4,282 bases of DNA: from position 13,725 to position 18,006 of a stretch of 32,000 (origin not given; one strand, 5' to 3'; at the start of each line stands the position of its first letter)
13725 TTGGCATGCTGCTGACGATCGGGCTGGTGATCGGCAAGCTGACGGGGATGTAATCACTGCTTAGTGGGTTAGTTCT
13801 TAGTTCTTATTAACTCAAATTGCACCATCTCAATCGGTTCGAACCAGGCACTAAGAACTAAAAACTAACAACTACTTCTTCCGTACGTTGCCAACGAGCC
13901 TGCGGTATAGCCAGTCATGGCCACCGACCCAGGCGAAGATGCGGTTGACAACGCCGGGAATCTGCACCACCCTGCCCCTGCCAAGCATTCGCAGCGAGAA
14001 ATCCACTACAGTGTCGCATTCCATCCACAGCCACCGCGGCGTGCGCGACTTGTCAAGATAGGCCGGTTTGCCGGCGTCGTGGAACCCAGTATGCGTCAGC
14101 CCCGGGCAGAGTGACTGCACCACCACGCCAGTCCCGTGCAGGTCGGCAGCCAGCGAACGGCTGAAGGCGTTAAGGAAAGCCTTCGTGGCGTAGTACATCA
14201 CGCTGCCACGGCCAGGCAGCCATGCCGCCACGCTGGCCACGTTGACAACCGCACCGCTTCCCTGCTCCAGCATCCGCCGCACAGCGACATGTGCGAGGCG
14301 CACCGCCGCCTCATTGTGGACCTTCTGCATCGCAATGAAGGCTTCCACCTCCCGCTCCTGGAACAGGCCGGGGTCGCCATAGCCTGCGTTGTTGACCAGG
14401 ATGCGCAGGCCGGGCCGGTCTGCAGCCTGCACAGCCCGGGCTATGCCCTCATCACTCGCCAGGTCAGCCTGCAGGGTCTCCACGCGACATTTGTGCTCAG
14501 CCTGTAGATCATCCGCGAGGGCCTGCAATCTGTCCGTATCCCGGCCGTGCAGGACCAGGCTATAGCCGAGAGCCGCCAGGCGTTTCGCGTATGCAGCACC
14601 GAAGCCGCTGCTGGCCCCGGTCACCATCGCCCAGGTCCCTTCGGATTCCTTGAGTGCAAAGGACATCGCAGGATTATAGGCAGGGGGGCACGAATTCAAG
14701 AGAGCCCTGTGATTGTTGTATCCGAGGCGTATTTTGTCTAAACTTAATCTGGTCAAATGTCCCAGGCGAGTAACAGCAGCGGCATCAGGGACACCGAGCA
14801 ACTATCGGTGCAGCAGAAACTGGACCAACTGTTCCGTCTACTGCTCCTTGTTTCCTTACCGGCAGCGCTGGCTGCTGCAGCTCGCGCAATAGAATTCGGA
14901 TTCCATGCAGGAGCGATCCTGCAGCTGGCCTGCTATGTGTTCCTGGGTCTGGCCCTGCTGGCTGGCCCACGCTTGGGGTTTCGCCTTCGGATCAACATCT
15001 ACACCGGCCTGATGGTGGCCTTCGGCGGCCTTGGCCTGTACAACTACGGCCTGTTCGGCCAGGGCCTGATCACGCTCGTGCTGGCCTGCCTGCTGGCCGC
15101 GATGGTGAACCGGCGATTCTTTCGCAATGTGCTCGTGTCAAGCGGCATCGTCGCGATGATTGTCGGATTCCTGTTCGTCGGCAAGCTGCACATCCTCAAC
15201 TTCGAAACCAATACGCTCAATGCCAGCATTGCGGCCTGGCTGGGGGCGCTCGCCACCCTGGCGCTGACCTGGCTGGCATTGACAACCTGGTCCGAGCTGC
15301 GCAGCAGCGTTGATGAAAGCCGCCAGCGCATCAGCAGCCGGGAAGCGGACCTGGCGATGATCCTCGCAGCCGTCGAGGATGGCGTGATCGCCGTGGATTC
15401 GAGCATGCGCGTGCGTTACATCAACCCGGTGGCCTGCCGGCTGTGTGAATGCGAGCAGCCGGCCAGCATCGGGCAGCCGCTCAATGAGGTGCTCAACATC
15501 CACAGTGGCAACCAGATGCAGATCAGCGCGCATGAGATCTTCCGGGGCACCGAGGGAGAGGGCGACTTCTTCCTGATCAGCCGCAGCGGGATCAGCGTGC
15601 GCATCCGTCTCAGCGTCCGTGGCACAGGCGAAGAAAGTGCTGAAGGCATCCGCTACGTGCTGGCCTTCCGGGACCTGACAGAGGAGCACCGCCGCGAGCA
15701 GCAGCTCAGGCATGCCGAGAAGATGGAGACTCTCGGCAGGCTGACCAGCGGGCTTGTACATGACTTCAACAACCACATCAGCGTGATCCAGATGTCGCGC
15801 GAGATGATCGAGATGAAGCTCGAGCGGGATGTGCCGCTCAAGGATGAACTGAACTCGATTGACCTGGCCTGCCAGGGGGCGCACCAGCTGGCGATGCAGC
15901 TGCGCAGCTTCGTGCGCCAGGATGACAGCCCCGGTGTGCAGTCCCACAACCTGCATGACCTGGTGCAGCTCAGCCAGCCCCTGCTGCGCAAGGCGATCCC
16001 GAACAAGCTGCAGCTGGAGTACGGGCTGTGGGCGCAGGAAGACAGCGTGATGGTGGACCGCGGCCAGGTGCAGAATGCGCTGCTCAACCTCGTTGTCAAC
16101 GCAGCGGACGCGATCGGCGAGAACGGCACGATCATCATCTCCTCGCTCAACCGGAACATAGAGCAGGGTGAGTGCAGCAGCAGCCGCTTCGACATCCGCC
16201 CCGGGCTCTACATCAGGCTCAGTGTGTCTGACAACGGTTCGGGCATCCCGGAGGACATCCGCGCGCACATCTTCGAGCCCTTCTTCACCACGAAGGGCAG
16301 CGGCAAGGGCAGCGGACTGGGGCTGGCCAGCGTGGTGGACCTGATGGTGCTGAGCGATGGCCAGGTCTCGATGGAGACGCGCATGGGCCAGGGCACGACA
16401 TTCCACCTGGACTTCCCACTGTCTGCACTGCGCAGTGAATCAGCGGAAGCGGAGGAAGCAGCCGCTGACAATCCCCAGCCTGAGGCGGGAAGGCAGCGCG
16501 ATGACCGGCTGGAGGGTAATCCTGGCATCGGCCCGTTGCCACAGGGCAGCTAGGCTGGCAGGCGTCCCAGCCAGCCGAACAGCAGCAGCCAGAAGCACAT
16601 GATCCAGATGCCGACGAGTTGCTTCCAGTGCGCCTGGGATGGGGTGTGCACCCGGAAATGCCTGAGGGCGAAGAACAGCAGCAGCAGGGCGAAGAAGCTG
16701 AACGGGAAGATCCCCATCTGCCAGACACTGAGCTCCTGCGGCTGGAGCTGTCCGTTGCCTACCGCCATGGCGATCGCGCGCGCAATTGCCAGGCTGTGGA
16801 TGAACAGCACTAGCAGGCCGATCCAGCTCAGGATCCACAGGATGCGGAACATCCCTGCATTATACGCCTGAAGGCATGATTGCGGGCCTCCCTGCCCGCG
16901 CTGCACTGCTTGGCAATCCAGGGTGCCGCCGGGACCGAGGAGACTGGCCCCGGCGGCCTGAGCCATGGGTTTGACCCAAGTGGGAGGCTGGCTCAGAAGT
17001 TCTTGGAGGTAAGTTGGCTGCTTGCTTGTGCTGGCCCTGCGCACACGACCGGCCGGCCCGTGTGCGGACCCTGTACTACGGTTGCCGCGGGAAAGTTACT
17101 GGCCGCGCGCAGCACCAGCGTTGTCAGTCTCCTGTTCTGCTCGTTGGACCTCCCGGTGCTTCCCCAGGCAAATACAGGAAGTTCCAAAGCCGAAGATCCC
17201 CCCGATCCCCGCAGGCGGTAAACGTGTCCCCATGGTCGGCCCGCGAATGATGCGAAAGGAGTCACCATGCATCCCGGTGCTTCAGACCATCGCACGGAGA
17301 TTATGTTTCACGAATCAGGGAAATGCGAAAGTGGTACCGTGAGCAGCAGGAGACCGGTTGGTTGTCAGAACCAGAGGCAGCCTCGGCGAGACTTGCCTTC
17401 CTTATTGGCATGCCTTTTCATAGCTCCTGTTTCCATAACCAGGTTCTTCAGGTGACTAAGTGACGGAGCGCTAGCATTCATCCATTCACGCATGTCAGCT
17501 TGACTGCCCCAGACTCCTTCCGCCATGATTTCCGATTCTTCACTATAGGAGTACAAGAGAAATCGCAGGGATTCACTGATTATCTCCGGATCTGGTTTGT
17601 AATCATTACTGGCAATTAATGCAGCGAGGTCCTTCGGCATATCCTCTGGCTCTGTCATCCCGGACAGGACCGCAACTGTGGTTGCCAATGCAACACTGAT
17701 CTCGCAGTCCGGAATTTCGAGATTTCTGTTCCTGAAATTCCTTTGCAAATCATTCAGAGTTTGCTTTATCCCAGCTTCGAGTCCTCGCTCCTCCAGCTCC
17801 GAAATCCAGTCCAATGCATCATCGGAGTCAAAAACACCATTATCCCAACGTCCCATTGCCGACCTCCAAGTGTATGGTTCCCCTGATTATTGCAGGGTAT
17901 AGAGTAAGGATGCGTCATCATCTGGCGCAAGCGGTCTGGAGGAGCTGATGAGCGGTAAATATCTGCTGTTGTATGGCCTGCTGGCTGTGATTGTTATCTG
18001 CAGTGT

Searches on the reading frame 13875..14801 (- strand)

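Call 12: search_protein_families(library=pfam, proteins=[window:13875-14801:-], max_evalue=0.001)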
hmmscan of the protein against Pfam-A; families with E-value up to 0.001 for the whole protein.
window:13875-14801:- (309 aa): 3 families
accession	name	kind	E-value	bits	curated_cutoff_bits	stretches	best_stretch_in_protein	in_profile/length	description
PF00106.31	adh_short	-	1.6e-40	139.1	26.6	1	57-241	2-187/195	short chain dehydrogenase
PF13561.12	adh_short_C2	-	2.2e-27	96.6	27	1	62-242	1-182/236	Enoyl-(Acyl carrier protein) reductase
PF08659.16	KR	-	7.6e-13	49.2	22.6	1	58-219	3-165/180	KR domain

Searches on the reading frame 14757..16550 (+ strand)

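Call 13: search_protein_families(library=pfam, proteins=[window:14757-16550:+], max_evalue=0.001)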
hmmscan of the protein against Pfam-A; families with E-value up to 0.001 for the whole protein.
window:14757-16550:+ (598 aa): 3 families
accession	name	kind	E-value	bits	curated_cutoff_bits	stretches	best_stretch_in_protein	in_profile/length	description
PF02518.31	HATPase_c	-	2.3e-19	70.3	26.4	1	434-556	2-110/111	Histidine kinase-, DNA gyrase B-, and HSP90-like ATPase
PF00989.32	PAS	-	2e-06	28.3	22.6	1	199-306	3-112/113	PAS fold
PF08448.16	PAS_4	-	0.00059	20.5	23.1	0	205-312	3-110/110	PAS fold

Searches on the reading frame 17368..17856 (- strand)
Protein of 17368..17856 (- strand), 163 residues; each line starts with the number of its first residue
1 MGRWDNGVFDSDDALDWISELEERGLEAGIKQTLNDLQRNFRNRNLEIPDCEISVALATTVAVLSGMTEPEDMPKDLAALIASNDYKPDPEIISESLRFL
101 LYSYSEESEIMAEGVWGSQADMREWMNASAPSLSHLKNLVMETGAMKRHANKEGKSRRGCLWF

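Call 13: search_protein_families(library=pfam, proteins=[window:17368-17856:-], max_evalue=0.001)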
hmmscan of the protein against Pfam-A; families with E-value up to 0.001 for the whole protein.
window:17368-17856:- (163 aa): 1 family
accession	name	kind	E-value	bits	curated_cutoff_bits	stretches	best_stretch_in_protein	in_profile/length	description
PF14078.11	DUF4259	-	2.5e-15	57.9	22.8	1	2-127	1-132/133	Domain of unknown function (DUF4259)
